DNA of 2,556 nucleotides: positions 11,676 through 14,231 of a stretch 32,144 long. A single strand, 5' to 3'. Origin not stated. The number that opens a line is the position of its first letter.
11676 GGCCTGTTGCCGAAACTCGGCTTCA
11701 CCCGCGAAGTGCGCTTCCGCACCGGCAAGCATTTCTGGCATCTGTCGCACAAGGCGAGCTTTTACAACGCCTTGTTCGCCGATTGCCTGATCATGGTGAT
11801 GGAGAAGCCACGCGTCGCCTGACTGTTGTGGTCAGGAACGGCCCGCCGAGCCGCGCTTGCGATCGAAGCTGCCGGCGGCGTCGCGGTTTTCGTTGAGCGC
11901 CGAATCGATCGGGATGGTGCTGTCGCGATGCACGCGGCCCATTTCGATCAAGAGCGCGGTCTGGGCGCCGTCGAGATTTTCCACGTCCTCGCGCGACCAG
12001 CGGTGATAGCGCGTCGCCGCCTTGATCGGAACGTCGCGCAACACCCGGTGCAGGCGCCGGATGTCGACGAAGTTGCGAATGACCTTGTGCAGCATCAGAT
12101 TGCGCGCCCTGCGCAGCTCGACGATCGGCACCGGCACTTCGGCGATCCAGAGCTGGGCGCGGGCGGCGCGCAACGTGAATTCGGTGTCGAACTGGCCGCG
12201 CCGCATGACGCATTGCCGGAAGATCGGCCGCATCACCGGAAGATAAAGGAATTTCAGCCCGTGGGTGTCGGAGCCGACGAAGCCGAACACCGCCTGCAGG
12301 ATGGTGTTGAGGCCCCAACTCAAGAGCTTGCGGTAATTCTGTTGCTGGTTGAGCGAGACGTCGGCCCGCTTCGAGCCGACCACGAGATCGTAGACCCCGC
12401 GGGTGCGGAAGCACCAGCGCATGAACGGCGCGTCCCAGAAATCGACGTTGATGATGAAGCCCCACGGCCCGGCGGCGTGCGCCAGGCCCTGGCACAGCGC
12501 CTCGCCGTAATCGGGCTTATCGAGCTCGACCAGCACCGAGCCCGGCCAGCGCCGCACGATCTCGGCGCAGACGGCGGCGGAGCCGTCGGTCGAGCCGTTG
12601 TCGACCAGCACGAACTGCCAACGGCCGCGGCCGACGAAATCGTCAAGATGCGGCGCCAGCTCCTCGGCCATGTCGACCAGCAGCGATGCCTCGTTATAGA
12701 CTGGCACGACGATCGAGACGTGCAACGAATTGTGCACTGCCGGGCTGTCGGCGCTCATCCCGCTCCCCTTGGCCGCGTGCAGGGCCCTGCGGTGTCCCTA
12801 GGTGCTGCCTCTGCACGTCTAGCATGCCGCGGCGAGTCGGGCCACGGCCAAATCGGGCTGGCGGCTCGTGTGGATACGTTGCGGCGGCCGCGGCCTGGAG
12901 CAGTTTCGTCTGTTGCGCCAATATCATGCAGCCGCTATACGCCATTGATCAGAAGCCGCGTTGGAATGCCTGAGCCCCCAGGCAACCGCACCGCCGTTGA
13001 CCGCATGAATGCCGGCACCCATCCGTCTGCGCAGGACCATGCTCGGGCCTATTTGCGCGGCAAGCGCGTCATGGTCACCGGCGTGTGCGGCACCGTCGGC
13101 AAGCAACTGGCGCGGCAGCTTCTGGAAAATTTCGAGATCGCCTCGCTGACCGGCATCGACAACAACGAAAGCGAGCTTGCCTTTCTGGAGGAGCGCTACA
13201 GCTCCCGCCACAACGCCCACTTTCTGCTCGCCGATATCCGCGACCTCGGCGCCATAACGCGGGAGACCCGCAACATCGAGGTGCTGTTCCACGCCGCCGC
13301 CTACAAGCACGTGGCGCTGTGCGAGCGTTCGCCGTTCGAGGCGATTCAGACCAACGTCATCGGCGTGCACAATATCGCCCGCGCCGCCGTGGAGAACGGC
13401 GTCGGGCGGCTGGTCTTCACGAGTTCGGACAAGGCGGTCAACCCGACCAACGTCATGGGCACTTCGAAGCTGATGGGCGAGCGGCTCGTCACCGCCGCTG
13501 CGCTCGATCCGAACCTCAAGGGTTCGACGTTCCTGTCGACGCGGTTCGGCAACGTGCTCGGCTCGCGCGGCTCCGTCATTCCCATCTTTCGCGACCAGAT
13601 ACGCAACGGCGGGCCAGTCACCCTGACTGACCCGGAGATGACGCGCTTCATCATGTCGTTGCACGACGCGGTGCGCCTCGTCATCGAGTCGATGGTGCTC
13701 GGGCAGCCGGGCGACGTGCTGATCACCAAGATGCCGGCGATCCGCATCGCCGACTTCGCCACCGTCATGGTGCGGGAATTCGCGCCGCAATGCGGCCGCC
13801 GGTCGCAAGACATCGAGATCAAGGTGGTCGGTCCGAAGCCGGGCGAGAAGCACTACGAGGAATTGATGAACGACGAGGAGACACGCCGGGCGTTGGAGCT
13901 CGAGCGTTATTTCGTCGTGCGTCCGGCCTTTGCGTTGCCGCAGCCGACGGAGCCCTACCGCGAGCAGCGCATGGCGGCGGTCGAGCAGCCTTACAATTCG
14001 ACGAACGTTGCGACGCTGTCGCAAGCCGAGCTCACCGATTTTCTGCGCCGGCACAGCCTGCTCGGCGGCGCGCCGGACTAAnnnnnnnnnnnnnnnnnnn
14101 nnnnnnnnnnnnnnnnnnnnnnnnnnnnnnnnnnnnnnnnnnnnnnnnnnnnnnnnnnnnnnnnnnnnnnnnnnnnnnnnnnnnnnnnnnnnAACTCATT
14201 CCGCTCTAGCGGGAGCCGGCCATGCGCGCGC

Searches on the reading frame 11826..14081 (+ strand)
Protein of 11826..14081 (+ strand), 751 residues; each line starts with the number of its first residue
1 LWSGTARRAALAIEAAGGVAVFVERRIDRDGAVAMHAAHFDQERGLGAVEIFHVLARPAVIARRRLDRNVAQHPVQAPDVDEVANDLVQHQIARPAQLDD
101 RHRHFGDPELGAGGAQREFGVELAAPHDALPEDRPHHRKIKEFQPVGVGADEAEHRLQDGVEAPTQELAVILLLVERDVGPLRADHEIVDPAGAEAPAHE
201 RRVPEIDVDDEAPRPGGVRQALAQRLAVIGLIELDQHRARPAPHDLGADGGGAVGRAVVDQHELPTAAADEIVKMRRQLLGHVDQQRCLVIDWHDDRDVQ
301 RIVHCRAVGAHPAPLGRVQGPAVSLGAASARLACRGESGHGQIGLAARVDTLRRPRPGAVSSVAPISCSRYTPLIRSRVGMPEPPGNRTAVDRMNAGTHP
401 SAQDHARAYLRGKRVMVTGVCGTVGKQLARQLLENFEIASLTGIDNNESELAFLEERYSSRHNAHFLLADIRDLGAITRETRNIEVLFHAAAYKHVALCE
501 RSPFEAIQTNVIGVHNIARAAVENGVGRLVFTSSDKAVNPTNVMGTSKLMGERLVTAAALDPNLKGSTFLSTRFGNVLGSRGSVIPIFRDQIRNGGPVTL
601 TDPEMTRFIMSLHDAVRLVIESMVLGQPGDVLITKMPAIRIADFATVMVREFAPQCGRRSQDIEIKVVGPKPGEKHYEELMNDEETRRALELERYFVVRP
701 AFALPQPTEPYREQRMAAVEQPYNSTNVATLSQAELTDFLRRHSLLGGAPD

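Call 7: search_protein_families(library=pfam, proteins=[window:11826-14081:+], max_evalue=0.001)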
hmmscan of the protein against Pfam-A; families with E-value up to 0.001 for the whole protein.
window:11826-14081:+ (751 aa): 7 families
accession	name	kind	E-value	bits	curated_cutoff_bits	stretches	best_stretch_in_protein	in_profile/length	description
PF02719.21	Polysacc_synt_2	-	3.7e-89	299.2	20.2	1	415-699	1-292/293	Polysaccharide biosynthesis protein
PF01370.27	Epimerase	-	4.6e-21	75.8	20.9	1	415-619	1-221/240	NAD dependent epimerase/dehydratase family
PF01073.25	3Beta_HSD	-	1.2e-13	51.2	22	1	416-540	1-122/280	3-beta hydroxysteroid dehydrogenase/isomerase family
PF04321.23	RmlD_sub_bind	-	8.2e-13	48.5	27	1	414-558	2-139/287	RmlD substrate binding domain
PF16363.11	GDP_Man_Dehyd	-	4.4e-11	43.3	27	1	416-535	1-130/332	GDP-mannose 4,6 dehydratase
PF00106.31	adh_short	-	3.2e-06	27.2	26.6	1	413-549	1-154/195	short chain dehydrogenase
PF13460.12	NAD_binding_10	-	0.00014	22.3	27.2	1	421-540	3-104/184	NAD(P)H-binding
